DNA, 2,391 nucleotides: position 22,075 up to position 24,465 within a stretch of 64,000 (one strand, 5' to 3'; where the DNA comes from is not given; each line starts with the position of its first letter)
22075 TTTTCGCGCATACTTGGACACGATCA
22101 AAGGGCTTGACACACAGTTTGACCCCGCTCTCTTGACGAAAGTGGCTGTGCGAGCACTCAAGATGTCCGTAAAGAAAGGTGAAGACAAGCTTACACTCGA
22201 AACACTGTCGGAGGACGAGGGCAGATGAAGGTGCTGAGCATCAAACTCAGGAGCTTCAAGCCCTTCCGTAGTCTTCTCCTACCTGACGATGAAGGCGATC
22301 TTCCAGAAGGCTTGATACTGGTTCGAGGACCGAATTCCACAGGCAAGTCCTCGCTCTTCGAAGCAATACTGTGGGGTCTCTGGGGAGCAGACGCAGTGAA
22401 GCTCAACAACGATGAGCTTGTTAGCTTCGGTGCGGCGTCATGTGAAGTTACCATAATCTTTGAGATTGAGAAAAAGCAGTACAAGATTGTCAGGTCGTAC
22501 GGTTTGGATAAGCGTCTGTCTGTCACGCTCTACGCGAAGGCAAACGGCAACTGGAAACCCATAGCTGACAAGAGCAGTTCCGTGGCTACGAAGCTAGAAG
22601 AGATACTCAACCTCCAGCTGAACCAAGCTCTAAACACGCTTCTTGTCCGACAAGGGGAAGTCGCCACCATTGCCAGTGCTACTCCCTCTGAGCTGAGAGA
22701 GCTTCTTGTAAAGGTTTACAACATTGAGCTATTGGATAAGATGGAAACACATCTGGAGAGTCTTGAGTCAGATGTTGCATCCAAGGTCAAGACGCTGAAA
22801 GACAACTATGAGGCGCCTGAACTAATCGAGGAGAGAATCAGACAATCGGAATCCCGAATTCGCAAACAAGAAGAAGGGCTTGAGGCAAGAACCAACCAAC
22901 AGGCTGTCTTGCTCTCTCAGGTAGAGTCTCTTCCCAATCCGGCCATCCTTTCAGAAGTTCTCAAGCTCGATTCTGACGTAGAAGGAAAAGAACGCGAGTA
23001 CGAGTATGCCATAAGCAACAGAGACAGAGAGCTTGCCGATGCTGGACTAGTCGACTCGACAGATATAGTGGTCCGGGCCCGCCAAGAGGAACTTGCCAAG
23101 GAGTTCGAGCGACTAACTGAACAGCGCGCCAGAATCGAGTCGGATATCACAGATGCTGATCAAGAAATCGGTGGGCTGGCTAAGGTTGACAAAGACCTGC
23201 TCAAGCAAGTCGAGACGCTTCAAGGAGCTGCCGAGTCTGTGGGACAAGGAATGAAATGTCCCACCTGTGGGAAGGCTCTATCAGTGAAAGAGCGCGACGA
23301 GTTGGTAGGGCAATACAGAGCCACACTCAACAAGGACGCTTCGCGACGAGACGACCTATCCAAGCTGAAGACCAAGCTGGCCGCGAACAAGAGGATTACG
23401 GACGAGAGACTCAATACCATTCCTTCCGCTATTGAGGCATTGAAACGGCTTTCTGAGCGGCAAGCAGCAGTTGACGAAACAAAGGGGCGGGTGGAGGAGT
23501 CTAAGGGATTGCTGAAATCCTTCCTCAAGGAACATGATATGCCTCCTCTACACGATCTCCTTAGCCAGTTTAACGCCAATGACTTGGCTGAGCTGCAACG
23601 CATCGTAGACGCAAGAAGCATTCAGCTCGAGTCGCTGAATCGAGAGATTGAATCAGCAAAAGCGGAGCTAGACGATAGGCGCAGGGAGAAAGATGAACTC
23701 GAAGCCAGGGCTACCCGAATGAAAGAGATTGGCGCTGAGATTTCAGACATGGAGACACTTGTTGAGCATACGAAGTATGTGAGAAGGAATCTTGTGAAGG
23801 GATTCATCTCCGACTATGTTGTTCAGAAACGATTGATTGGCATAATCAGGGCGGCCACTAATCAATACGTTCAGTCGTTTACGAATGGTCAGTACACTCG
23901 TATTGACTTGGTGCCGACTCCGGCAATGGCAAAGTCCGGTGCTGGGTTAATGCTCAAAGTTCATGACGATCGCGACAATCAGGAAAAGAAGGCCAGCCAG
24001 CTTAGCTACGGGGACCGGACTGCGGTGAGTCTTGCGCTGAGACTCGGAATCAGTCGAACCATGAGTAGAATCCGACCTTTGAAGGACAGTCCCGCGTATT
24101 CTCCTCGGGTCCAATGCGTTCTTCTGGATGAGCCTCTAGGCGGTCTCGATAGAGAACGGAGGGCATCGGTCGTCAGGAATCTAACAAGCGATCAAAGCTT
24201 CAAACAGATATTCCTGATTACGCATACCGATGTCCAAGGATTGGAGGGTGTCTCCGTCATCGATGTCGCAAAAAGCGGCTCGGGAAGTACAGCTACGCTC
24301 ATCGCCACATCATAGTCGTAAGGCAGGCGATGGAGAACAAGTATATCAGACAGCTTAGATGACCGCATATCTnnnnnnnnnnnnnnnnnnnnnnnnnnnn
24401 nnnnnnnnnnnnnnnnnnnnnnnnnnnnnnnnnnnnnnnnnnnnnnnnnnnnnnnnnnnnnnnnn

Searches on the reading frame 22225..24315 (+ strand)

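Call 83: search_protein_families(library=pfam, proteins=[window:22225-24315:+], max_evalue=0.001)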
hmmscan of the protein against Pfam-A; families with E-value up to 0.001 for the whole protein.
window:22225-24315:+ (696 aa): 4 families
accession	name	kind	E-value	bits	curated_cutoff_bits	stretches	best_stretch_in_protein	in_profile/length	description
PF02463.25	SMC_N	-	4.8e-13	49.5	40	1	12-683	8-213/220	RecF/RecN/SMC N terminal domain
PF13476.12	AAA_23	-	4e-11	44.4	27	1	6-230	2-197/201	AAA domain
PF13175.12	AAA_15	-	1.1e-07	32.2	32.1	1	1-332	1-275/374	AAA ATPase domain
PF13514.12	AAA_27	-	0.00026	21.1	22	1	1-57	1-55/206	AAA domain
